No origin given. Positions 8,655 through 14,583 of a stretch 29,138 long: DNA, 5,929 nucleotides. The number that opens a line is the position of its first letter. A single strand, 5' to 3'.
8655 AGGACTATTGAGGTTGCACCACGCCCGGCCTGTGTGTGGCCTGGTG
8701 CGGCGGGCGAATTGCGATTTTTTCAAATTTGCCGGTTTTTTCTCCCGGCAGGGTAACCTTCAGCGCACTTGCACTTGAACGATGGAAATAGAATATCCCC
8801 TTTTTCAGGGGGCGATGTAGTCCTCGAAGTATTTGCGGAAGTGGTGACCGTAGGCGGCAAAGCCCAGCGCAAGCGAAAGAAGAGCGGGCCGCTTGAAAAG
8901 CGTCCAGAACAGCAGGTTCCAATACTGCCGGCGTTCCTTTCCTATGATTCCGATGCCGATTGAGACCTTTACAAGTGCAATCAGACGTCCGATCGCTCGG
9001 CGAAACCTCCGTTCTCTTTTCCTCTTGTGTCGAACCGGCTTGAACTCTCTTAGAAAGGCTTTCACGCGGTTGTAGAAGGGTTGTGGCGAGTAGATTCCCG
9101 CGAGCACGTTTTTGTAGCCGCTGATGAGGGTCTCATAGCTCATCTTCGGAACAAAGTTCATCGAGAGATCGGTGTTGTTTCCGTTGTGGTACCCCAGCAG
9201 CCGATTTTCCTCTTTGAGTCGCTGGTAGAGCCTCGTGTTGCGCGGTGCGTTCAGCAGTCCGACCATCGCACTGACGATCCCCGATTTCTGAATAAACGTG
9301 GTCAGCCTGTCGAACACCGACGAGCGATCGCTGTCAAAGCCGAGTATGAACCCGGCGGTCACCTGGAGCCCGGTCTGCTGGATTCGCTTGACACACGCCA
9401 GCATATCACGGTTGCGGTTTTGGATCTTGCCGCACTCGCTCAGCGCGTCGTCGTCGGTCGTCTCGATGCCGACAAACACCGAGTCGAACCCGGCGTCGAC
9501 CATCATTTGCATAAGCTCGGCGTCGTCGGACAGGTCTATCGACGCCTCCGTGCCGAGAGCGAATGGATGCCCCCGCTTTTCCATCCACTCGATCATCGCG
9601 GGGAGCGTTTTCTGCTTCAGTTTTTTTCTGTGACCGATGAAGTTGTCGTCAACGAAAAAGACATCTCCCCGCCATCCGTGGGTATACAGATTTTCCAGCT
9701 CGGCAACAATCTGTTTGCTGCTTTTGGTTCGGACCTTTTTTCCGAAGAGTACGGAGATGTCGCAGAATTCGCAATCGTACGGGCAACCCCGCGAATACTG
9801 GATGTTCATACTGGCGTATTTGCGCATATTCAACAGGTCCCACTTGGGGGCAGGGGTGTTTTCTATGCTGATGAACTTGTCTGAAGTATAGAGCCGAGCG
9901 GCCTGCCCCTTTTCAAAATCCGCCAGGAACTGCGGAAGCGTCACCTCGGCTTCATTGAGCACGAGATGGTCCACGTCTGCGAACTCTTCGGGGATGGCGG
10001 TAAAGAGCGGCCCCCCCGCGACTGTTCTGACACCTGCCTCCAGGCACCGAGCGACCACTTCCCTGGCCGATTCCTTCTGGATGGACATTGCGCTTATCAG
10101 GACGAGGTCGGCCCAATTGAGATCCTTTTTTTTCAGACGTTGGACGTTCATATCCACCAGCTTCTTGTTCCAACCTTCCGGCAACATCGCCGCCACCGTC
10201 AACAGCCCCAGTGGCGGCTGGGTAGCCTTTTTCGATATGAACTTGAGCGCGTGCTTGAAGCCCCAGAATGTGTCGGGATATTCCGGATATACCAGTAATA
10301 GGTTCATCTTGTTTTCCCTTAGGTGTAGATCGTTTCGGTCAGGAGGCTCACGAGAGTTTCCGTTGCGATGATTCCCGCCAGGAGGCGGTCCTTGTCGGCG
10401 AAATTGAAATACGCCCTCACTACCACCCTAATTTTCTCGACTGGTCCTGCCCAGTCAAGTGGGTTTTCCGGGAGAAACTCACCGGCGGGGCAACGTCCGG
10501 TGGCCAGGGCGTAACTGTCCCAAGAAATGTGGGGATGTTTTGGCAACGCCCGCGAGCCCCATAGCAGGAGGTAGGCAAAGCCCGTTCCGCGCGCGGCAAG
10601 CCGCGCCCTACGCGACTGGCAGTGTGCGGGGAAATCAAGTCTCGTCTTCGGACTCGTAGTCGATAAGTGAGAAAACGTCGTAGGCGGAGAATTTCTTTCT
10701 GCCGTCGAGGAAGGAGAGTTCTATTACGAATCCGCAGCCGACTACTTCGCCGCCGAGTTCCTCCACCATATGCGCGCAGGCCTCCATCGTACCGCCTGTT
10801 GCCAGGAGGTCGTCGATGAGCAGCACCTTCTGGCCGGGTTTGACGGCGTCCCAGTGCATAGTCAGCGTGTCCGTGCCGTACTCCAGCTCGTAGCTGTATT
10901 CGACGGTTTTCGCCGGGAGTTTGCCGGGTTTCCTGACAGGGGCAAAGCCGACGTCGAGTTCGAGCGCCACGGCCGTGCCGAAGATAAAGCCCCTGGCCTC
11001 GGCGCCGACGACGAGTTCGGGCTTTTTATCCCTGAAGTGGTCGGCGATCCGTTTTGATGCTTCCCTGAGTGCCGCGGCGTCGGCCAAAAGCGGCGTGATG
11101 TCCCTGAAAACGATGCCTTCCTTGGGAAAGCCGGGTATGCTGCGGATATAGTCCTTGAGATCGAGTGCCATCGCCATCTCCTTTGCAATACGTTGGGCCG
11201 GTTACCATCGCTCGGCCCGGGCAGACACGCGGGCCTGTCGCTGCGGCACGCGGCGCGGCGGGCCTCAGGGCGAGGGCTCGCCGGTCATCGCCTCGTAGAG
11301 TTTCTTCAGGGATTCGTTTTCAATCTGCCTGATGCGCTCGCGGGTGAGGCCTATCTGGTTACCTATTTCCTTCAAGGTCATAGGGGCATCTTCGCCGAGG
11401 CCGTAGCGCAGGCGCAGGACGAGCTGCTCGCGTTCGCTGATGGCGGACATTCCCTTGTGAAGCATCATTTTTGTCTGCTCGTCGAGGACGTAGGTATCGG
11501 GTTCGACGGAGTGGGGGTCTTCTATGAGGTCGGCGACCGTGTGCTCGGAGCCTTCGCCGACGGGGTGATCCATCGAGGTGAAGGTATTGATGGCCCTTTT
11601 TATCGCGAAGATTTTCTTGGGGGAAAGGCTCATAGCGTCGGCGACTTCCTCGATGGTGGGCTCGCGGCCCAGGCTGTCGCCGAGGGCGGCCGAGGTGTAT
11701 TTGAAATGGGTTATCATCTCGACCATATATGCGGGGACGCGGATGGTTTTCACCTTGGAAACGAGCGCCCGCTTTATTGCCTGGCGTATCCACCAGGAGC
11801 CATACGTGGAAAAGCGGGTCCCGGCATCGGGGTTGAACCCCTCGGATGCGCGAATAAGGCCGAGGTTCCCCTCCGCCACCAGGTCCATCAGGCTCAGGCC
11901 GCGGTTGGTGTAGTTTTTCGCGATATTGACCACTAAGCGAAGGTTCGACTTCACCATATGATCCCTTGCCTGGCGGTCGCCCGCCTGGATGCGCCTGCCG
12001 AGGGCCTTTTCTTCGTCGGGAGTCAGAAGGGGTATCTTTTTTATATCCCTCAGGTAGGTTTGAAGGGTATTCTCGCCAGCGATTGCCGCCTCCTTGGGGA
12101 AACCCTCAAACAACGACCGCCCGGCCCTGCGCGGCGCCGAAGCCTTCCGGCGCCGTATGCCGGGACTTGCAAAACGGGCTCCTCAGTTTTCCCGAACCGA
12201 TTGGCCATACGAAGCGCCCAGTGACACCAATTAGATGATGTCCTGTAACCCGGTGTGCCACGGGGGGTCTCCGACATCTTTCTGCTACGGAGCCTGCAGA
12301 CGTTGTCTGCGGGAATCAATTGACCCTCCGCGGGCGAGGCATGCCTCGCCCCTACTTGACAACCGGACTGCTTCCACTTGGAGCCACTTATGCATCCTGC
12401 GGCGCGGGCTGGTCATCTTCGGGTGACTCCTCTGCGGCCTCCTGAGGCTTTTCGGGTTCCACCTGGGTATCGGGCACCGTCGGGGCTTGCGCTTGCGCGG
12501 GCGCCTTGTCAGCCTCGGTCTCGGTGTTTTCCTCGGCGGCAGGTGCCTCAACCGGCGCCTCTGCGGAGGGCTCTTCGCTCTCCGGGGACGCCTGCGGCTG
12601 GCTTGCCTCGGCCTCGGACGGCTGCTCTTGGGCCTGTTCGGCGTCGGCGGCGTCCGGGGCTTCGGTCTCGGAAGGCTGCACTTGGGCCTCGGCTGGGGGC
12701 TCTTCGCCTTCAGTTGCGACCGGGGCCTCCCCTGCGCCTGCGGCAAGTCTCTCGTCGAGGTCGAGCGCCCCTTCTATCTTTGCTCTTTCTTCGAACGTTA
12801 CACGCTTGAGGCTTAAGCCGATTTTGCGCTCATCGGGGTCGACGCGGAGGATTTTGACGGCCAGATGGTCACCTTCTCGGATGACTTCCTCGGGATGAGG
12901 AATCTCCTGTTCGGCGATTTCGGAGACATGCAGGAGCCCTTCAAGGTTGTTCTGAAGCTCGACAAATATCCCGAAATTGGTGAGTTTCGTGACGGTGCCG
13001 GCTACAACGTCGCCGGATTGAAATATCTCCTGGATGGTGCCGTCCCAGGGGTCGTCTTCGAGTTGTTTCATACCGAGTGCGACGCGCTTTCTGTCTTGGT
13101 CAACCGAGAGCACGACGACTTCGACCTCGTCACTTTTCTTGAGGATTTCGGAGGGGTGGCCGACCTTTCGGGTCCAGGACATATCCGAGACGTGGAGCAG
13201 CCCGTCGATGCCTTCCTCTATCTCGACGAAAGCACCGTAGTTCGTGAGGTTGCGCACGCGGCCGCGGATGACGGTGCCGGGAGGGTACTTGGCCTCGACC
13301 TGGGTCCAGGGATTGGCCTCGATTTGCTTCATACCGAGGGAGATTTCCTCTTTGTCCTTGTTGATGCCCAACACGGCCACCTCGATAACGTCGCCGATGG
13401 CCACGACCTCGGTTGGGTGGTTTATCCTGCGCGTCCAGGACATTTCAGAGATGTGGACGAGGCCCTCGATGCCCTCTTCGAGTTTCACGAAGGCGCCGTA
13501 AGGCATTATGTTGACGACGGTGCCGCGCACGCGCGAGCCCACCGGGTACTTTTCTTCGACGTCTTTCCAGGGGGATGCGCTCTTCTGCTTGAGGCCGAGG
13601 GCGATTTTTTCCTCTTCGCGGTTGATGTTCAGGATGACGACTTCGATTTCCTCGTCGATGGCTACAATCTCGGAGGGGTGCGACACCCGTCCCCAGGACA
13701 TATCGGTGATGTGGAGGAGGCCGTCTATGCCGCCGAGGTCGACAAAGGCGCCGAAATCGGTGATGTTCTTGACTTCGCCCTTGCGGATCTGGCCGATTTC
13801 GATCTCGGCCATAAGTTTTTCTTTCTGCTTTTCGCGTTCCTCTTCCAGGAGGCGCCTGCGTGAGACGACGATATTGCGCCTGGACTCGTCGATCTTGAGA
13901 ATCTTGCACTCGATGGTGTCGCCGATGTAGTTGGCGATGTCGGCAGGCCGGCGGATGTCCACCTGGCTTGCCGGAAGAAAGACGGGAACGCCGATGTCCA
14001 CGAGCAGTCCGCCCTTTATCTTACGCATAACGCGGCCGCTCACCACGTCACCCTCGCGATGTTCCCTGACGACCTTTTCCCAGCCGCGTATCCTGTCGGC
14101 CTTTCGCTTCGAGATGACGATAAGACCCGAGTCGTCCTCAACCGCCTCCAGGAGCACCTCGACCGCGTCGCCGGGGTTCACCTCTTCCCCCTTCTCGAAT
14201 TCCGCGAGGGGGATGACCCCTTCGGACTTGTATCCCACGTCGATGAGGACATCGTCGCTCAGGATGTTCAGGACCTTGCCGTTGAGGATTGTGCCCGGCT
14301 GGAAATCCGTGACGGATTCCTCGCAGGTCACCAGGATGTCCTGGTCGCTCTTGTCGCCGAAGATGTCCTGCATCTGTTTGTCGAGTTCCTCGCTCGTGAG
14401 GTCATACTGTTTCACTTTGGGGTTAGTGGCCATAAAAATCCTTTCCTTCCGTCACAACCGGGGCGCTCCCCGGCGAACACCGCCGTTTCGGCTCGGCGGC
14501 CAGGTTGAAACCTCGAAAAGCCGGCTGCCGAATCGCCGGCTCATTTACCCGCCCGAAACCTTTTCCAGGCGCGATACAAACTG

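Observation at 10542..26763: Combinatorial REP mosaic: about 20 GTAG-hairpins with at least 9 different stems built from shared linkers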

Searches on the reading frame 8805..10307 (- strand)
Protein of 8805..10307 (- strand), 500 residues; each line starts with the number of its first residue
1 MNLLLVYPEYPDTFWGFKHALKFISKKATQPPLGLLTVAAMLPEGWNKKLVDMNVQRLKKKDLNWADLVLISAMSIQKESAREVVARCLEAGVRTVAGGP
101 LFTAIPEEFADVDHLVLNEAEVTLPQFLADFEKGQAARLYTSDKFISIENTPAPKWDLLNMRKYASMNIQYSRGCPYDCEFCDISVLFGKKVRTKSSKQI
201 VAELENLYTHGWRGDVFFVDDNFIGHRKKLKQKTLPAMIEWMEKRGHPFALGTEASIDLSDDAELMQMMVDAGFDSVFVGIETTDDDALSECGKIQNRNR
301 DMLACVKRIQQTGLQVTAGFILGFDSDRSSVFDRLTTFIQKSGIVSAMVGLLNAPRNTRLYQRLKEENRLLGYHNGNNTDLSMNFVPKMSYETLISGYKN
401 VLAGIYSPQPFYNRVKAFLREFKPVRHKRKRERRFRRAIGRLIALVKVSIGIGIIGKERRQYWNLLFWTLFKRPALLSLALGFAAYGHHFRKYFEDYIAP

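Call 17: search_protein_families(library=pfam, proteins=[window:8805-10307:-])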
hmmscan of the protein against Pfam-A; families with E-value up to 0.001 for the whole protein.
window:8805-10307:- (500 aa): 3 families
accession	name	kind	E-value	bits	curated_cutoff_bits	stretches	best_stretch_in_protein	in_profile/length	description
PF13282.11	DUF4070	-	7.3e-41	140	22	1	358-496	1-137/144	Domain of unknown function (DUF4070)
PF04055.27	Radical_SAM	-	2.1e-14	54.5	29.5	1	170-325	2-152/166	Radical SAM superfamily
PF02310.24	B12-binding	-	4.7e-13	49.5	32.1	1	29-127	11-120/121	B12 binding domain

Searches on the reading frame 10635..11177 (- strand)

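Call 17: search_protein_families(library=pfam, proteins=[window:10635-11177:-])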
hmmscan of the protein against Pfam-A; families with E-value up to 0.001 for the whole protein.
window:10635-11177:- (180 aa): 1 family
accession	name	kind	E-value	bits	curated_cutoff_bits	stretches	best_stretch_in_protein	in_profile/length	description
PF00156.33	Pribosyltran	-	3.3e-16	59.4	26.3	1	35-172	13-144/158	Phosphoribosyl transferase domain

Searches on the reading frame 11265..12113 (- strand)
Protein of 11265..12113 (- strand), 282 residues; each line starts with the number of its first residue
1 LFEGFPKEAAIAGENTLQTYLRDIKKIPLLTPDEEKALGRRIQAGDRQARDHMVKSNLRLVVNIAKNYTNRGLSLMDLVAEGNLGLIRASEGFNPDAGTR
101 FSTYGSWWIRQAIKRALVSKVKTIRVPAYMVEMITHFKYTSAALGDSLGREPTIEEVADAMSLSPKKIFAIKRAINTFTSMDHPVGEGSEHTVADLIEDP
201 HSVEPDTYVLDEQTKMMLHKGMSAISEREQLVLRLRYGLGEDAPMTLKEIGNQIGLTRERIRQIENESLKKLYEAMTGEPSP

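Call 17: search_protein_families(library=pfam, proteins=[window:11265-12113:-])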
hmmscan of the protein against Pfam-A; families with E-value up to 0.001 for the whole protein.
window:11265-12113:- (282 aa): 4 families
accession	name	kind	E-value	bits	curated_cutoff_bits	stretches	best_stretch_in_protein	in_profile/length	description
PF04542.20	Sigma70_r2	-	2.6e-18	66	24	1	53-119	1-67/71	Sigma-70 region 2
PF04545.22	Sigma70_r4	-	1.1e-16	60.5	24.1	1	222-273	2-49/50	Sigma-70, region 4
PF04539.22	Sigma70_r3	-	2.3e-14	53.7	25.3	1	141-206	10-75/78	Sigma-70 region 3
PF00140.25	Sigma70_r1_2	-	3.4e-14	52.9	22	1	16-47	2-33/34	Sigma-70 factor, region 1.2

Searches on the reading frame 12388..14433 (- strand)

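Call 17: search_protein_families(library=pfam, proteins=[window:12388-14433:-])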
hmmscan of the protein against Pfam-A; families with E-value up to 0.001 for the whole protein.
window:12388-14433:- (681 aa): 8 families
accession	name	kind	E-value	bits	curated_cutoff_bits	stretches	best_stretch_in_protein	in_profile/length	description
PF00575.29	S1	-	5.7e-103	337.9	22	6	471-543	2-74/74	S1 RNA binding domain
PF23459.1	S1_RRP5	-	2.1e-23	83.1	27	3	472-542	2-72/72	RRP5 S1 domain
PF21710.3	Spt6_S1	-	2.8e-14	53.6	27.5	0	468-543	11-87/91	Spt6, S1/OB domain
PF13509.12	S1_2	-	2.2e-12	47.4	21.8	0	213-245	1-34/61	S1 domain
PF17092.11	PCB_OB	-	1.3e-06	29.6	27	0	287-356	19-99/111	Penicillin-binding protein OB-like domain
PF25522.1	OB_cyt-4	-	0.00011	23.1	27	0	133-191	18-74/77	Mitochondrial protein cyt-4, OB-fold domain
PF10246.15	MRP-S35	-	0.0002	21.7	25.1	0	47-96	24-72/105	Mitochondrial ribosomal protein MRP-S35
PF24685.1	OB_RRP5_4th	-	0.00064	20.1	31.5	0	486-543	23-83/92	RRP5 OB-fold domain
